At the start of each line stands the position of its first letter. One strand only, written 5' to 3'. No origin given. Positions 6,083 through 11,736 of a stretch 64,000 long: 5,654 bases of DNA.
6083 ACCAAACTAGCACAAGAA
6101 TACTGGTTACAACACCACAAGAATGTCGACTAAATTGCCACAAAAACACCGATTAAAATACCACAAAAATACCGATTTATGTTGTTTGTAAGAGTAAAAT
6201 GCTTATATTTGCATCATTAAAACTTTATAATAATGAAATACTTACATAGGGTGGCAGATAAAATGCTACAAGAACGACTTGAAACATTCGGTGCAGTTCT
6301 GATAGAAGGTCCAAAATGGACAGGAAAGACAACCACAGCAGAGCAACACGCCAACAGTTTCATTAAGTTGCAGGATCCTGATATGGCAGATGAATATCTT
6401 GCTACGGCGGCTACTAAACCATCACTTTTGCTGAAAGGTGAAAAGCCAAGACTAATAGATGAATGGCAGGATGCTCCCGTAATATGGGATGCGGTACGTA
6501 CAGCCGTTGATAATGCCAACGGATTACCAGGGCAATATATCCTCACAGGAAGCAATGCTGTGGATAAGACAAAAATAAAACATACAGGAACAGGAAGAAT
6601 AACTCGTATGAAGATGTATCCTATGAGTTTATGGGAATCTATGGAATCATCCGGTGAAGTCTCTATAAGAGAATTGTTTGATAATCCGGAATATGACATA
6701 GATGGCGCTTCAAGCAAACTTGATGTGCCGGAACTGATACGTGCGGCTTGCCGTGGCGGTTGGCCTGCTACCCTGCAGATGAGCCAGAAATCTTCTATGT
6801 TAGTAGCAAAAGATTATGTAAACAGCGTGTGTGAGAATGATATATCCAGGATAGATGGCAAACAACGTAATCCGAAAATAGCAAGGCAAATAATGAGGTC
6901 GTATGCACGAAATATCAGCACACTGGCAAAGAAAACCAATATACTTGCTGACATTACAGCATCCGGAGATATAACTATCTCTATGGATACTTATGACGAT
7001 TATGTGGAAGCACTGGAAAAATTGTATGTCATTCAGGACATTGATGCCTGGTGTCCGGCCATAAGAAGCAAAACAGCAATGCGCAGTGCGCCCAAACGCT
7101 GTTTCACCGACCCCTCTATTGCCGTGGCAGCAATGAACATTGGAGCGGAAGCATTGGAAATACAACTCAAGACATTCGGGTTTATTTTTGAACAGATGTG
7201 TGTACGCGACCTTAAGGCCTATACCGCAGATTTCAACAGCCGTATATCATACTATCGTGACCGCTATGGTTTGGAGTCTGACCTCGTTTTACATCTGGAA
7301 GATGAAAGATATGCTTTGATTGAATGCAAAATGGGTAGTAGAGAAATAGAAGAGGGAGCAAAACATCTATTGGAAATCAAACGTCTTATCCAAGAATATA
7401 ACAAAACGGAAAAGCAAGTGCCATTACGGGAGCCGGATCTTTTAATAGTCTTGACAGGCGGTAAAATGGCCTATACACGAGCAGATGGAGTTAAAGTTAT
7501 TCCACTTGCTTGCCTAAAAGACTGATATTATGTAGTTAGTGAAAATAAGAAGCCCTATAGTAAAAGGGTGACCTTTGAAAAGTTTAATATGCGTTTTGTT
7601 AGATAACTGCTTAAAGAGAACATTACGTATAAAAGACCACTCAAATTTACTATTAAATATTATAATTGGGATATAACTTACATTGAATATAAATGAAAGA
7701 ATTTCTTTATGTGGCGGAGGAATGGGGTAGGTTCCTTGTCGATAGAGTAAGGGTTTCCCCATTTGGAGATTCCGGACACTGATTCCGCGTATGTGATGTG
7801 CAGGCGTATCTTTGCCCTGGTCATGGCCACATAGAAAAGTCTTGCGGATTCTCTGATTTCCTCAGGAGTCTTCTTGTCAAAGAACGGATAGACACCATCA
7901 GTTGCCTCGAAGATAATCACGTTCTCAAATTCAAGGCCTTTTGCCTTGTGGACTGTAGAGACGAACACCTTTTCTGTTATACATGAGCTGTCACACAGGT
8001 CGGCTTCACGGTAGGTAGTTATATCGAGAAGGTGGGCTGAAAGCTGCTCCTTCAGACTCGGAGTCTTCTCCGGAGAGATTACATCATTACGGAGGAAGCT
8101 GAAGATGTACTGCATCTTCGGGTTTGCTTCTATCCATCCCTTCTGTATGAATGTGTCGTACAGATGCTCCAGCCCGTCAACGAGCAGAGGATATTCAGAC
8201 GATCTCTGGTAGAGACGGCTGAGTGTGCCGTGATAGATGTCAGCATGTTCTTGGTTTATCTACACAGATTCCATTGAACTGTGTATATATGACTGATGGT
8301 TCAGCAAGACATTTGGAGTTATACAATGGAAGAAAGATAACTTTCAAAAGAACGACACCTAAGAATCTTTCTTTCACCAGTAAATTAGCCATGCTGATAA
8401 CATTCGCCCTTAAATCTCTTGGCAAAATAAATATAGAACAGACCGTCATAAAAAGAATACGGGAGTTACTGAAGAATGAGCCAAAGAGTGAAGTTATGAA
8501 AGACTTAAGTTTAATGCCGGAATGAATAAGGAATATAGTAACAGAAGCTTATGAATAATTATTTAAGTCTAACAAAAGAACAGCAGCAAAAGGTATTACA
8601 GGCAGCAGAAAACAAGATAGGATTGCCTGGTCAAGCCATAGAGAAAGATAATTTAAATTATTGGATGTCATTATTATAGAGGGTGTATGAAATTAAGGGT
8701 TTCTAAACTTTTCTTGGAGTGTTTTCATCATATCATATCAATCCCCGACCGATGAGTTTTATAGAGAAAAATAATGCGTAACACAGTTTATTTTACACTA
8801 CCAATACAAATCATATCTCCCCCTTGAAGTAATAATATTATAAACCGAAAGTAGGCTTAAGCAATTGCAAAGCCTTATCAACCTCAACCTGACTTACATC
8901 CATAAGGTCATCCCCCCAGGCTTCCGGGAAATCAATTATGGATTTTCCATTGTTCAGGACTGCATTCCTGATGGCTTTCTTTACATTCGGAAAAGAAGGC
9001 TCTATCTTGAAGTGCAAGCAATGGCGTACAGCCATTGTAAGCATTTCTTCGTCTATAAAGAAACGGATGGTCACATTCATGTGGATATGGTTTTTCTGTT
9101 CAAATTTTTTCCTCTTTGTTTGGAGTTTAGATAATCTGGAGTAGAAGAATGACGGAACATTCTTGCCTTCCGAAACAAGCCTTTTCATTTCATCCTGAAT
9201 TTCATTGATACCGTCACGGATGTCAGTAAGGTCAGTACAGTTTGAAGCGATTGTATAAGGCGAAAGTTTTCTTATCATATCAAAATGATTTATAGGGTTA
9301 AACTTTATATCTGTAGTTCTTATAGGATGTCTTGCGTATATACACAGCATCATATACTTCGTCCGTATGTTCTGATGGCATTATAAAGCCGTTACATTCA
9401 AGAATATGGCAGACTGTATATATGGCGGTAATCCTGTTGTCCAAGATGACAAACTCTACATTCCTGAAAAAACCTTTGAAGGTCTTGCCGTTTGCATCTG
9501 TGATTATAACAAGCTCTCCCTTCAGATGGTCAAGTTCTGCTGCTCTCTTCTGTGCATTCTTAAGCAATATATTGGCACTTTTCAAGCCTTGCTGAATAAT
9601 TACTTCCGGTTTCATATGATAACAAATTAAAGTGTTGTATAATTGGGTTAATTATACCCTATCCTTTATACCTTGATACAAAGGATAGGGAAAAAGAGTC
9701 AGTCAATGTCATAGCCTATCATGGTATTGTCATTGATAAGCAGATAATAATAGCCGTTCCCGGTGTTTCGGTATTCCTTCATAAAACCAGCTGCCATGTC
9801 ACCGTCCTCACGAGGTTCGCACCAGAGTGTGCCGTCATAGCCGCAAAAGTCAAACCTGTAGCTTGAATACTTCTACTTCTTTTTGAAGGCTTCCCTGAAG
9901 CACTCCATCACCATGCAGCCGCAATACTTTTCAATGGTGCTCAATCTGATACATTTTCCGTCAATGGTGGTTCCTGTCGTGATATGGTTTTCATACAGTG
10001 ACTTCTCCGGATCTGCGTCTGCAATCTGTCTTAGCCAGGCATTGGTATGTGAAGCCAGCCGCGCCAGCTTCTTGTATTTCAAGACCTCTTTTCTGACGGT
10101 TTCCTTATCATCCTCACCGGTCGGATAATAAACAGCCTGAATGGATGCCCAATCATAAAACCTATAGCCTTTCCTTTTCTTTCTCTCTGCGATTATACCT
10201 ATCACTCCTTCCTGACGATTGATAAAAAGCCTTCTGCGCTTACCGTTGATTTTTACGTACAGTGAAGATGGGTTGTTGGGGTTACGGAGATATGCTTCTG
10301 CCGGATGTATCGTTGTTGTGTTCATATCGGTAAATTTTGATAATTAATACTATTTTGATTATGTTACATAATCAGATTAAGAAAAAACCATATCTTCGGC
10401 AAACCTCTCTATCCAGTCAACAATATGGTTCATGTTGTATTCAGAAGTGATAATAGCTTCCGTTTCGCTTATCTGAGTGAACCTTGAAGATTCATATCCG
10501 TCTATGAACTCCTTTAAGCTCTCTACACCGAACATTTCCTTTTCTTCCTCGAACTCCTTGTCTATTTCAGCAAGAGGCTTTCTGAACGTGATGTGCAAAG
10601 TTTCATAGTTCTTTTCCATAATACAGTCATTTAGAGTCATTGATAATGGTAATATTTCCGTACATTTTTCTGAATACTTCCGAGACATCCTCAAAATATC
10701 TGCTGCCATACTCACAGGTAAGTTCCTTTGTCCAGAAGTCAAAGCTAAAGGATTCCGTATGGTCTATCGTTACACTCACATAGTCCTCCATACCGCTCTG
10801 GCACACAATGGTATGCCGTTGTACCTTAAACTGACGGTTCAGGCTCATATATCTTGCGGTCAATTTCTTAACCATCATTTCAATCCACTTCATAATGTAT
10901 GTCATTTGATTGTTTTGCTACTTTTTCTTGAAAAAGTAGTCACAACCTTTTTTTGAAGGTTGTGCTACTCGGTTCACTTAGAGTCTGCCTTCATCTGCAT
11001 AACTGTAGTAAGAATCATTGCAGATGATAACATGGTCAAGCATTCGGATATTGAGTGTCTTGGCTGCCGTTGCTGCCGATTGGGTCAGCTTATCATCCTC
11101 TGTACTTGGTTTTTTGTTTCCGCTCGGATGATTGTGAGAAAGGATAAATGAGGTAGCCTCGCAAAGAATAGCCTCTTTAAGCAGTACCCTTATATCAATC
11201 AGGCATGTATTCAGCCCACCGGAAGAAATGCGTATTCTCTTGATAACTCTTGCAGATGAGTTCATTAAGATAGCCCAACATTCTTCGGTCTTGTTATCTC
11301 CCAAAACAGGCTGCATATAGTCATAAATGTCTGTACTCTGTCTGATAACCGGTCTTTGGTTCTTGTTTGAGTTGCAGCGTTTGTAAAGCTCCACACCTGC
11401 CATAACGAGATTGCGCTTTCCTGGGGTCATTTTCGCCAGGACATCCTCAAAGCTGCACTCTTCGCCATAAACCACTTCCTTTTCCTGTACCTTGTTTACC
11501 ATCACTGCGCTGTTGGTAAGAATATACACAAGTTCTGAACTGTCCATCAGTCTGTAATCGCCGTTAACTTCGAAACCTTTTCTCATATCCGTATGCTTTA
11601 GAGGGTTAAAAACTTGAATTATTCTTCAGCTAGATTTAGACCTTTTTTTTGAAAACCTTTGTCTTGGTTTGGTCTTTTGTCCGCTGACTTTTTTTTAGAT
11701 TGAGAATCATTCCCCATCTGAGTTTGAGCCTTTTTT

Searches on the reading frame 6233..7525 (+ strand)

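Call 13: search_protein_families(library=pfam, proteins=[window:6233-7525:+], max_evalue=0.001)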
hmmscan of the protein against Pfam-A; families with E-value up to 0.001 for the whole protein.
window:6233-7525:+ (430 aa): 2 families
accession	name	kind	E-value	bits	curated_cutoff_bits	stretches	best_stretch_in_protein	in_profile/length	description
PF13635.12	DUF4143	-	1.2e-29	103.5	28.1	1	201-367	1-159/160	Domain of unknown function (DUF4143)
PF13173.12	AAA_14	-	3.4e-15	56.6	27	1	21-135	4-127/129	AAA domain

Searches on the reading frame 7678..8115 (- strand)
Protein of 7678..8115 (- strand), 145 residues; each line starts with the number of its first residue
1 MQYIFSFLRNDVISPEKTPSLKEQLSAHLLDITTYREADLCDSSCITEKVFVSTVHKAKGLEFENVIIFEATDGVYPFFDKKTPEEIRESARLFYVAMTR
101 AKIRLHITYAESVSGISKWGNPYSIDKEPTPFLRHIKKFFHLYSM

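Call 13: search_protein_families(library=pfam, proteins=[window:7678-8115:-], max_evalue=0.001)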
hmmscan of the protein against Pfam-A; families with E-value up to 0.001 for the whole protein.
window:7678-8115:- (145 aa): 3 families
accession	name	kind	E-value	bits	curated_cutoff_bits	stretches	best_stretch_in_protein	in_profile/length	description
PF13361.12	UvrD_C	-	7e-29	101.8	25.6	1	11-111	250-349/350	UvrD-like helicase C-terminal domain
PF13538.12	UvrD_C_2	-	3.2e-13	49.8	27.4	1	50-107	2-51/52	UvrD-like helicase C-terminal domain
PF01443.25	Viral_helicase1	-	1.6e-06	28.5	21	1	42-107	178-226/228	Viral superfamily 1 RNA helicase core domain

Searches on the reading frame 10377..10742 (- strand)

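Call 21: search_protein_families(library=pfam, proteins=[window:10377-10742:-], max_evalue=0.001)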
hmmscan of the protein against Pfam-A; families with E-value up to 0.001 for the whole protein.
window:10377-10742:- (121 aa): 1 family
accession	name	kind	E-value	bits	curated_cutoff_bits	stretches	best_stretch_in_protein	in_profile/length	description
PF22273.1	DUF6956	-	1.4e-26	92.8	27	1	42-114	1-72/80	Domain of unknown function (DUF6956)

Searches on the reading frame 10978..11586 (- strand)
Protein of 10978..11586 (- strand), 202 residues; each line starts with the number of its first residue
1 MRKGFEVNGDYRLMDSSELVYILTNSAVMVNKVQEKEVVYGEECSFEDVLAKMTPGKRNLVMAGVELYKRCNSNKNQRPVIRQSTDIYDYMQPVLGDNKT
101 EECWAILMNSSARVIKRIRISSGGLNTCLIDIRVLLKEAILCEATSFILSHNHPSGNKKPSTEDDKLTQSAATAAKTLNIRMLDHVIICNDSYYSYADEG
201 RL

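Call 21: search_protein_families(library=pfam, proteins=[window:10978-11586:-], max_evalue=0.001)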
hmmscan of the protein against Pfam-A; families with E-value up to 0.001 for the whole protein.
window:10978-11586:- (202 aa): 1 family
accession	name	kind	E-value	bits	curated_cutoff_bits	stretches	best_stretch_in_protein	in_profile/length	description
PF04002.20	RadC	-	6.1e-38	129.9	22.1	1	81-200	1-120/121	RadC-like JAB domain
